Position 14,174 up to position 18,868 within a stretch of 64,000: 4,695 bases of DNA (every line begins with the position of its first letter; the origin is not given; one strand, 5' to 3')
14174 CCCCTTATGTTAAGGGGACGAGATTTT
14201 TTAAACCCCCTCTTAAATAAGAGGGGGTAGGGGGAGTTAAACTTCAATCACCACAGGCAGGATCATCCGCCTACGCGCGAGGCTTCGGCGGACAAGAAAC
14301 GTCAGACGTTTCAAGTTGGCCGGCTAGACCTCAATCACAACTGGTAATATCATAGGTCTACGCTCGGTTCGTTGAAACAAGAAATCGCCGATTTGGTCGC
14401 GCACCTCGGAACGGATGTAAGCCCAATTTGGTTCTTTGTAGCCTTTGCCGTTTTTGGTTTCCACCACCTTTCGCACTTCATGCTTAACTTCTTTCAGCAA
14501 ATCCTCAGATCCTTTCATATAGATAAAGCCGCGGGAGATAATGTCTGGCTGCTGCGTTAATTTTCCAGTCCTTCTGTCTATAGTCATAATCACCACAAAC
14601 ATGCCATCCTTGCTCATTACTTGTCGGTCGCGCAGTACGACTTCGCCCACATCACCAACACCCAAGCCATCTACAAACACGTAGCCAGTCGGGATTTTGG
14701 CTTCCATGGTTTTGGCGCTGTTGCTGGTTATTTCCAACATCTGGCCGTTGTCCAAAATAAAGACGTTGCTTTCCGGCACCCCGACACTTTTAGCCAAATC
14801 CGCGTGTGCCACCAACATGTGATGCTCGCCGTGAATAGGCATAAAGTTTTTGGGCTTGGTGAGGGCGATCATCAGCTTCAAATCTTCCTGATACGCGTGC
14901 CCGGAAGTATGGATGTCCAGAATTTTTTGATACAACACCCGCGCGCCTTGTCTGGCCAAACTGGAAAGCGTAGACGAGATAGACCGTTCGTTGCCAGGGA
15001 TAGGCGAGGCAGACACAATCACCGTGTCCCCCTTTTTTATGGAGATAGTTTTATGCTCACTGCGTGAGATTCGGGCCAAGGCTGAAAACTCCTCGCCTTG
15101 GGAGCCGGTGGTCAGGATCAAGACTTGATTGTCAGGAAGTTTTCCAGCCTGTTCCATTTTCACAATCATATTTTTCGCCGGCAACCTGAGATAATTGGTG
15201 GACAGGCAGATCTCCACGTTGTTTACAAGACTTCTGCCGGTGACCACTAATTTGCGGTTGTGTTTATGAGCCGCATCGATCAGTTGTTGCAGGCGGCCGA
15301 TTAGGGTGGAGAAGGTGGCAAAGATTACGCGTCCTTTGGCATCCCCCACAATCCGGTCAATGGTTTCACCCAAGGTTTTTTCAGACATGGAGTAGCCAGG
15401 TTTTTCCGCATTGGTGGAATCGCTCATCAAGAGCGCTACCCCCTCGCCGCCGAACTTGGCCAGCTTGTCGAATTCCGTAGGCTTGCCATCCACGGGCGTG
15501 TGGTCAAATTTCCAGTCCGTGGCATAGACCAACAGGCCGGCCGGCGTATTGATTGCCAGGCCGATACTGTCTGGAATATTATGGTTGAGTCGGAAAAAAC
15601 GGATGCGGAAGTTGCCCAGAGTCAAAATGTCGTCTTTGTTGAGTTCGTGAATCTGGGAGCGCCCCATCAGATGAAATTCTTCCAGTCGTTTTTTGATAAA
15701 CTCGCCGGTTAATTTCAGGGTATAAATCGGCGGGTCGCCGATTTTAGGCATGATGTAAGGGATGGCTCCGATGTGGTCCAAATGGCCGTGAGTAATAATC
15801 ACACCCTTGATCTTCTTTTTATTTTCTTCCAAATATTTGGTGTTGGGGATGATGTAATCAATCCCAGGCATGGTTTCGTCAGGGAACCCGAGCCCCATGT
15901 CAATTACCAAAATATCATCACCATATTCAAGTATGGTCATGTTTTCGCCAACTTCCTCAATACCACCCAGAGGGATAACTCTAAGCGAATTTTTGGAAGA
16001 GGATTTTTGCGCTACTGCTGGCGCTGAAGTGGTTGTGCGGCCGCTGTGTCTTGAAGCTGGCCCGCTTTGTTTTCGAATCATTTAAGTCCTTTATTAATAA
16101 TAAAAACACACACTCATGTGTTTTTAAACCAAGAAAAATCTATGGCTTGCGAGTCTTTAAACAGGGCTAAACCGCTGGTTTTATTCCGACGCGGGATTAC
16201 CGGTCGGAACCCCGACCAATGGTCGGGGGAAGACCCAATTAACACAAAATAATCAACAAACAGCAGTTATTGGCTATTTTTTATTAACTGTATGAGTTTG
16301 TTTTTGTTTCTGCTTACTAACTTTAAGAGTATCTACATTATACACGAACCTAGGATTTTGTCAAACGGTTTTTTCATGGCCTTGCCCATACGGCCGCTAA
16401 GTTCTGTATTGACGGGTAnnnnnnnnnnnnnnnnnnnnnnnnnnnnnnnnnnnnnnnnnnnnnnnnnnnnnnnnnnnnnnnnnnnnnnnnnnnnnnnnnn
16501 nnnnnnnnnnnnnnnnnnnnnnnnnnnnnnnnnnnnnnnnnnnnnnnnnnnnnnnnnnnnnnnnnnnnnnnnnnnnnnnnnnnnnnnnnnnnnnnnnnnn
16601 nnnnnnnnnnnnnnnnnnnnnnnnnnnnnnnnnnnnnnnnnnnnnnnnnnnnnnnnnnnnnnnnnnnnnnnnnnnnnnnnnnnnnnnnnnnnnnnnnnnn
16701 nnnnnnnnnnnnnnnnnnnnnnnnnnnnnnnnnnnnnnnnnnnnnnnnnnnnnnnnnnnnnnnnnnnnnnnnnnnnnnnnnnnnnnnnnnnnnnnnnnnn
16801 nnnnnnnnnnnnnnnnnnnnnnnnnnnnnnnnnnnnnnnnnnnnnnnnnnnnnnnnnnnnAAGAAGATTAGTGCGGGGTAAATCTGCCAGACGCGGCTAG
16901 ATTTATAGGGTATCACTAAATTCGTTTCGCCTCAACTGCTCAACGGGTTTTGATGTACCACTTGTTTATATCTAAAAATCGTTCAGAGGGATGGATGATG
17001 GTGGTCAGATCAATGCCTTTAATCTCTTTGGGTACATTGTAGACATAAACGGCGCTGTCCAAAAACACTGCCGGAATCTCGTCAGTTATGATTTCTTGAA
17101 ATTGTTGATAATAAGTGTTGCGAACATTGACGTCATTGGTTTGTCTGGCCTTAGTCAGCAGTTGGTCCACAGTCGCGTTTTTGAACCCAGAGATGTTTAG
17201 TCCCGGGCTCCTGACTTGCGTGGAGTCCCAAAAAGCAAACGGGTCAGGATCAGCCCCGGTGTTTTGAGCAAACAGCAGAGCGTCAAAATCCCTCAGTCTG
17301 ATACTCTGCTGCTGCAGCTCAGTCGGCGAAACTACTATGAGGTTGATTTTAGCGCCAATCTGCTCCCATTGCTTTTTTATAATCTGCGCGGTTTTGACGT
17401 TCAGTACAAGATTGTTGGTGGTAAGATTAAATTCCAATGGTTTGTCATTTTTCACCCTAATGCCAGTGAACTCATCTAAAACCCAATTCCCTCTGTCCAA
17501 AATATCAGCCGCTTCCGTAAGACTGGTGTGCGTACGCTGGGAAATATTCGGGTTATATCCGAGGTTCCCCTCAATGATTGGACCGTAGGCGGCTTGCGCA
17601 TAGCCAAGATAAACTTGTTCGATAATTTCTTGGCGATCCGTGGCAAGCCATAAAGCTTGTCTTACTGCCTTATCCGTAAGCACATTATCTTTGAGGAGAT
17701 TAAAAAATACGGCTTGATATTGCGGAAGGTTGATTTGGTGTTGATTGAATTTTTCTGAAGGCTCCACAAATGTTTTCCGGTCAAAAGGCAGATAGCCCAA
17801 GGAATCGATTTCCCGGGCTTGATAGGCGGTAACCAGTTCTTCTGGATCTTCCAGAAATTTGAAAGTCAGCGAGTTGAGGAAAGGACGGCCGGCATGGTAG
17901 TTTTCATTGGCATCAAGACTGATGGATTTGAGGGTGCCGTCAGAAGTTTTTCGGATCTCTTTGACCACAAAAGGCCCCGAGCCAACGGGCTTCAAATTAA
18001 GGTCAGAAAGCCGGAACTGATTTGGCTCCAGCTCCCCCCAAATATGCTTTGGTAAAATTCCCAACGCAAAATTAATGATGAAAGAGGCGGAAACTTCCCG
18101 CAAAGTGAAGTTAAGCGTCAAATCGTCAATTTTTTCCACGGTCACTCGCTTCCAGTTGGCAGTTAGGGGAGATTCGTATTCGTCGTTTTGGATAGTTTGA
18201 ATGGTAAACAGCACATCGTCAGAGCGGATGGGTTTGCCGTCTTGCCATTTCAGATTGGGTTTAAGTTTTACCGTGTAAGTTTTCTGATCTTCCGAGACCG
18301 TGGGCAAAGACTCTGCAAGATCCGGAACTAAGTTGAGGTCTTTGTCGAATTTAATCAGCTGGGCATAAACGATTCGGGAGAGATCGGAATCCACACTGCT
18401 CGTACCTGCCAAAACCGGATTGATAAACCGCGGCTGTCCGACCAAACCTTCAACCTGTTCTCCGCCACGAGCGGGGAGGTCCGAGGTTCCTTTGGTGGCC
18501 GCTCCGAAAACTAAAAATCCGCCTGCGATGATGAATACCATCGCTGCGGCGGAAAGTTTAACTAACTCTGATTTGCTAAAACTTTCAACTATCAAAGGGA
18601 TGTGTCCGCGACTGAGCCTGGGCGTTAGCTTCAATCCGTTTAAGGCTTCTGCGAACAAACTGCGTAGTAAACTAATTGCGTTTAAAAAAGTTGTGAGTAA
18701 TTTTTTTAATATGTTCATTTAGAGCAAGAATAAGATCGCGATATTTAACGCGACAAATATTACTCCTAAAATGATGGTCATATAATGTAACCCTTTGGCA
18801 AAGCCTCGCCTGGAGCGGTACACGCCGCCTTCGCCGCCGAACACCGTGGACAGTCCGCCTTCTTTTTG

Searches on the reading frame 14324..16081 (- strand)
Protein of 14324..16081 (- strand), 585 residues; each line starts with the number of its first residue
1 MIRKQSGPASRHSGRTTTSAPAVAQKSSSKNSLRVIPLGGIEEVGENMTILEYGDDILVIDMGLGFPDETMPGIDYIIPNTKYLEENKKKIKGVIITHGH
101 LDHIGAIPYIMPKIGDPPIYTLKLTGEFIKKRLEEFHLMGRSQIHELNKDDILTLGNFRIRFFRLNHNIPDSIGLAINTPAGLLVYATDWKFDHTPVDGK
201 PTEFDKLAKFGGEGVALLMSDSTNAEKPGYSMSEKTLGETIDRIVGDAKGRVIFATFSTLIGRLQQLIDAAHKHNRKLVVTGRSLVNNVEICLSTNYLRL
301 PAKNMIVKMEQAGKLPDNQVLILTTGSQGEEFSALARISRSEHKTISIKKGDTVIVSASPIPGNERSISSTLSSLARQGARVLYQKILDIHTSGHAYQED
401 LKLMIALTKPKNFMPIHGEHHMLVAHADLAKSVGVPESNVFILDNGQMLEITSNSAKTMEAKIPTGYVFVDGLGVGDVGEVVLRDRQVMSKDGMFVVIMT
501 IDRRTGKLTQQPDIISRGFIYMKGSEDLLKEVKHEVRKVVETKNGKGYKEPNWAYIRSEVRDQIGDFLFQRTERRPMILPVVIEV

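Call 27: search_protein_families(library=pfam, proteins=[window:14324-16081:-])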
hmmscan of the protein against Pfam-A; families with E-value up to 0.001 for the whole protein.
window:14324-16081:- (585 aa): 5 families
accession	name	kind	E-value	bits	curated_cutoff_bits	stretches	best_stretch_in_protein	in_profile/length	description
PF22505.1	RNase_J_b_CASP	-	4.4e-43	146.5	27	1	249-374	1-125/126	Ribonuclease J, beta-CASP domain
PF17770.6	RNase_J_C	-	4.8e-31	108.2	23.8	1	482-585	1-102/102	Ribonuclease J C-terminal domain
PF00753.33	Lactamase_B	-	2e-11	44.7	22.7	1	45-136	5-89/196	Metallo-beta-lactamase superfamily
PF07521.17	RMMBL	-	3e-11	43.6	21.6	1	385-434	7-57/63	Zn-dependent metallo-hydrolase RNA specificity domain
PF12706.13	Lactamase_B_2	-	3.1e-11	43.7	27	1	85-191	25-144/200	Beta-lactamase superfamily domain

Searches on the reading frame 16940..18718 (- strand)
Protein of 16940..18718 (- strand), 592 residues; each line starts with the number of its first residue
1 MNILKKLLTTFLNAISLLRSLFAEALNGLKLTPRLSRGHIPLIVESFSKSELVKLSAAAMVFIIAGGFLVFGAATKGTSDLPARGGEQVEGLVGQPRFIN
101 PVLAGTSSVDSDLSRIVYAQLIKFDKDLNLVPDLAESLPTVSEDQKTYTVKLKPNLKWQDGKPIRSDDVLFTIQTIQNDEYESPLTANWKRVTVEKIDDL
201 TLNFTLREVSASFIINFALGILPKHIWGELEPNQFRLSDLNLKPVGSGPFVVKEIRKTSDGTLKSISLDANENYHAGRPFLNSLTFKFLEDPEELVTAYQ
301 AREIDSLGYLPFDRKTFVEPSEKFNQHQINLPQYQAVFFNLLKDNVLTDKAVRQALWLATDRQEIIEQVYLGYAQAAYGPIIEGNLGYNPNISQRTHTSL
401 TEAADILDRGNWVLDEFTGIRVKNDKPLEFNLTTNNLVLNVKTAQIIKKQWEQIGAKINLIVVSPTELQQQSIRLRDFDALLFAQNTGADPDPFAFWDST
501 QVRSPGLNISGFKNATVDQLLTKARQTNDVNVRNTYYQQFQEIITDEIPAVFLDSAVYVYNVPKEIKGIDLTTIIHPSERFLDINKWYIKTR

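Call 27: search_protein_families(library=pfam, proteins=[window:16940-18718:-])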
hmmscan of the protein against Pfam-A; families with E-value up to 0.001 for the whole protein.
window:16940-18718:- (592 aa): 1 family
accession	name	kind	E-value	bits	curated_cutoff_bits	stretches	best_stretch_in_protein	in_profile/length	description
PF00496.27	SBP_bac_5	-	1e-70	239.2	32.4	1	130-498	2-358/368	Bacterial extracellular solute-binding proteins, family 5 Middle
